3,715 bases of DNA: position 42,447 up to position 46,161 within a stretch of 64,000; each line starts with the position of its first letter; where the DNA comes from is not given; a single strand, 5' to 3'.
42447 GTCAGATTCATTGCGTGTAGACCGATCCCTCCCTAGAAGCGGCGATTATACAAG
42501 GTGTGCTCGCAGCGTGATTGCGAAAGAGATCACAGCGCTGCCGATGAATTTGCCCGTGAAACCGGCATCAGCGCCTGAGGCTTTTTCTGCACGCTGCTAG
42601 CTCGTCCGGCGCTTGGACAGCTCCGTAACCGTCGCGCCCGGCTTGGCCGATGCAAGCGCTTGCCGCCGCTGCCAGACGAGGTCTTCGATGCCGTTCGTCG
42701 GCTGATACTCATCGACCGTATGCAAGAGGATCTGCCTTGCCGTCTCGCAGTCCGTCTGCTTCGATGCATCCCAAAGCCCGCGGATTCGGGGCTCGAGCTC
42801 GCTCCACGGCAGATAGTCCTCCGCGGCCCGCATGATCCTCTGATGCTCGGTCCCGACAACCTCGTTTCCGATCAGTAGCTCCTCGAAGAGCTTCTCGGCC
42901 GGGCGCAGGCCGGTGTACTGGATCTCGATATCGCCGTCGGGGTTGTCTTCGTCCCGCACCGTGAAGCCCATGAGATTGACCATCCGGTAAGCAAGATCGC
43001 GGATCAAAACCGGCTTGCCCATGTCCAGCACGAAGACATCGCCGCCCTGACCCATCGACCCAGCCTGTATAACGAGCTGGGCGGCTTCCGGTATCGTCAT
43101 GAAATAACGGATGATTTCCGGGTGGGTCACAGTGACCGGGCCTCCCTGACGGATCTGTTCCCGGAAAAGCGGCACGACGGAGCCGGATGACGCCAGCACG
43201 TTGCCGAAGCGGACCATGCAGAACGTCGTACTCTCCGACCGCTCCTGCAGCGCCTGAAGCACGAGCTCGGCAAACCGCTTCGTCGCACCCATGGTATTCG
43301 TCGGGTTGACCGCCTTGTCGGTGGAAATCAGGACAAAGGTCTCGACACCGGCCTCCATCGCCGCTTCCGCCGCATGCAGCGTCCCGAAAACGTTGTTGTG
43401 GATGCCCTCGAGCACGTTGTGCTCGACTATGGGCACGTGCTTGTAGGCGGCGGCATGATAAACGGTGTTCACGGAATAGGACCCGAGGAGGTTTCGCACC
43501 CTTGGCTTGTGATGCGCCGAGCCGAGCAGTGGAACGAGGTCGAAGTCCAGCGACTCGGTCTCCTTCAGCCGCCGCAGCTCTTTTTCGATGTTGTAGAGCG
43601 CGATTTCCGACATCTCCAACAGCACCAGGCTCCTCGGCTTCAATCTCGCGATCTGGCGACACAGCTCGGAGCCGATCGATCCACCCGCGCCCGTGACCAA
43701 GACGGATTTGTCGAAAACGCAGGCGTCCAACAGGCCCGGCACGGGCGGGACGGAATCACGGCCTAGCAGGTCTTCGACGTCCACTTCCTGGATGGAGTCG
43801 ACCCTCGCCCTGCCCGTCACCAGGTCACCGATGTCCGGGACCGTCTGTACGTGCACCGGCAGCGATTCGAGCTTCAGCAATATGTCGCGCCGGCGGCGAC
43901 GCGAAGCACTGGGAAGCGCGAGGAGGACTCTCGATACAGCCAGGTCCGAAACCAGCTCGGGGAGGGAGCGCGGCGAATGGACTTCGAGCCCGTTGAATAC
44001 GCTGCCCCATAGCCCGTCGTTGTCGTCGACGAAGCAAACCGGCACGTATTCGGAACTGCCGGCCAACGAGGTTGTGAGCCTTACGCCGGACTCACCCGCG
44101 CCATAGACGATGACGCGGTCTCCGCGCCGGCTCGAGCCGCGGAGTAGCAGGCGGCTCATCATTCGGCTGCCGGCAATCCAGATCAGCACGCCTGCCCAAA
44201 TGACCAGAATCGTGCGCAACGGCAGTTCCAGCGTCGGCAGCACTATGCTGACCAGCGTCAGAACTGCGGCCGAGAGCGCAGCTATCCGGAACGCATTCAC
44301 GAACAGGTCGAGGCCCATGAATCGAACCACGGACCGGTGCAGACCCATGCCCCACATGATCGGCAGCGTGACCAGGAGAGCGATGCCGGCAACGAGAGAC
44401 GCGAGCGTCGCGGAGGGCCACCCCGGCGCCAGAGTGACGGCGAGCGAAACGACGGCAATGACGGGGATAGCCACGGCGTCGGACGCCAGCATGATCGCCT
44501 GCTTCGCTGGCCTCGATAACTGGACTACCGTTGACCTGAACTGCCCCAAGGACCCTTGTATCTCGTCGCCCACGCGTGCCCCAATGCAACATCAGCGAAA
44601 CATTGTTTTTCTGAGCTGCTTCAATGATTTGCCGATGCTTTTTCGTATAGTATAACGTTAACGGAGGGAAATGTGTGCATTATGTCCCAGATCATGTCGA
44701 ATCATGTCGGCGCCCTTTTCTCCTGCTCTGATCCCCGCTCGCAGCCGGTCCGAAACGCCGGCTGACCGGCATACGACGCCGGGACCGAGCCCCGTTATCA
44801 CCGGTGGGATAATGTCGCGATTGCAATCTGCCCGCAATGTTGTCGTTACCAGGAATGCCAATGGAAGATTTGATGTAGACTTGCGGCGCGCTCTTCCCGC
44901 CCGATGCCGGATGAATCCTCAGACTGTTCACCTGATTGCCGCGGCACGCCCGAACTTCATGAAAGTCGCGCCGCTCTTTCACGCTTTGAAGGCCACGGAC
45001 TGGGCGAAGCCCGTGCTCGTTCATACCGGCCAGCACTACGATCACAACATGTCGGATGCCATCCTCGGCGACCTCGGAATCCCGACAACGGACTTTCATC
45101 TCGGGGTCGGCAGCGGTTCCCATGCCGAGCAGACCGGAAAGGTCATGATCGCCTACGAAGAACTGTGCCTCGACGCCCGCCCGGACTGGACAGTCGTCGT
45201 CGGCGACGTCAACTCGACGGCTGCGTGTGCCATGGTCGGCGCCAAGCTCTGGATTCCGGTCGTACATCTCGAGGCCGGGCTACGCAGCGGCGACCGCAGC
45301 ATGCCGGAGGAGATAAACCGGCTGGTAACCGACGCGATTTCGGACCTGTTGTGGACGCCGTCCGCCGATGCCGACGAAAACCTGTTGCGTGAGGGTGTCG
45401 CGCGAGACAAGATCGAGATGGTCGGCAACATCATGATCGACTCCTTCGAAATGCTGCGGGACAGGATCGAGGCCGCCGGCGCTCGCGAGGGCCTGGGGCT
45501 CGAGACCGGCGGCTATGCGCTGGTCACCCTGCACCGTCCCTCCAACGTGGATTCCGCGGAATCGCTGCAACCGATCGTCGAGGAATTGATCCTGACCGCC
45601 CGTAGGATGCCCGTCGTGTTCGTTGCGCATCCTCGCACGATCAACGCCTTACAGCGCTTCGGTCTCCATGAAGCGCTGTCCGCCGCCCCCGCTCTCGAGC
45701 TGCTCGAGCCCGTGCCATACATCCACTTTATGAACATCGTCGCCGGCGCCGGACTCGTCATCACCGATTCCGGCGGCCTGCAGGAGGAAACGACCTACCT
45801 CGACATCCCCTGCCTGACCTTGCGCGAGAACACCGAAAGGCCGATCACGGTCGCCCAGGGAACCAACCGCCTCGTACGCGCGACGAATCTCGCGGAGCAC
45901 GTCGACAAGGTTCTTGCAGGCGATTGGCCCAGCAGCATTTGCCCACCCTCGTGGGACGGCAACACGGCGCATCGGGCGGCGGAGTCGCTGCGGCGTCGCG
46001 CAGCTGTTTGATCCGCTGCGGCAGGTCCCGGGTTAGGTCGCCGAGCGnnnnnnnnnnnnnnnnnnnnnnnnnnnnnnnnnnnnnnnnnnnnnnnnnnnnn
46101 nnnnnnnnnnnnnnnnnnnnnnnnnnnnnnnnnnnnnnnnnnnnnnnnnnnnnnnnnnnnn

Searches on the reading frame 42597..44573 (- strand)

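Call 51: search_protein_families(library=pfam, proteins=[window:42597-44573:-], max_evalue=0.0001)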
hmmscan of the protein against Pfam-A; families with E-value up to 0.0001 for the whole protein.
window:42597-44573:- (658 aa): 6 families
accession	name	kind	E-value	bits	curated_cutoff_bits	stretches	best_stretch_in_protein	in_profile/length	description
PF02719.21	Polysacc_synt_2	-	4.3e-120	400.8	20.2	1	291-584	1-292/293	Polysaccharide biosynthesis protein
PF01370.27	Epimerase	-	2e-15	57.3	20.9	1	291-508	1-231/240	NAD dependent epimerase/dehydratase family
PF04321.23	RmlD_sub_bind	-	1.3e-08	34.7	27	1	290-437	2-134/287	RmlD substrate binding domain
PF16363.11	GDP_Man_Dehyd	-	1.6e-08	34.8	27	1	292-419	1-130/332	GDP-mannose 4,6 dehydratase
PF13727.12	CoA_binding_3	-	4.3e-07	30.5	25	1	102-246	27-175/175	CoA-binding domain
PF01073.25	3Beta_HSD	-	2.8e-06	27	22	1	292-425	1-123/280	3-beta hydroxysteroid dehydrogenase/isomerase family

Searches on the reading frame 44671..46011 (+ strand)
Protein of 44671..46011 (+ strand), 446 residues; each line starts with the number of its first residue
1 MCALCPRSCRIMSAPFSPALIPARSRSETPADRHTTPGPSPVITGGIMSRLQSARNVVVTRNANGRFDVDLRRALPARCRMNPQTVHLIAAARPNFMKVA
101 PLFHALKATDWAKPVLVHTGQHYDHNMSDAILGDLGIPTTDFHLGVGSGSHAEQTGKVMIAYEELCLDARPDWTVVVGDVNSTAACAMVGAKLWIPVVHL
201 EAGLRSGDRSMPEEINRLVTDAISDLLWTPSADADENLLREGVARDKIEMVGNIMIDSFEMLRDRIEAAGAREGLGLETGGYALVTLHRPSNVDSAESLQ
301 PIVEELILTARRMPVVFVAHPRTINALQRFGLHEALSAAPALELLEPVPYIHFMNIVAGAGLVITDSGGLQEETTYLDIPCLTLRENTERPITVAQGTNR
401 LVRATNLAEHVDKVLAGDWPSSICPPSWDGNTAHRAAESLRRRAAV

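Call 51: search_protein_families(library=pfam, proteins=[window:44671-46011:+], max_evalue=0.0001)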
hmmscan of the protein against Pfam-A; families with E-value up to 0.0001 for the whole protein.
window:44671-46011:+ (446 aa): 1 family
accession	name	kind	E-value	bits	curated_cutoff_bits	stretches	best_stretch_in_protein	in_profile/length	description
PF02350.25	Epimerase_2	-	1e-90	304.6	30.6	1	105-440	2-346/347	UDP-N-acetylglucosamine 2-epimerase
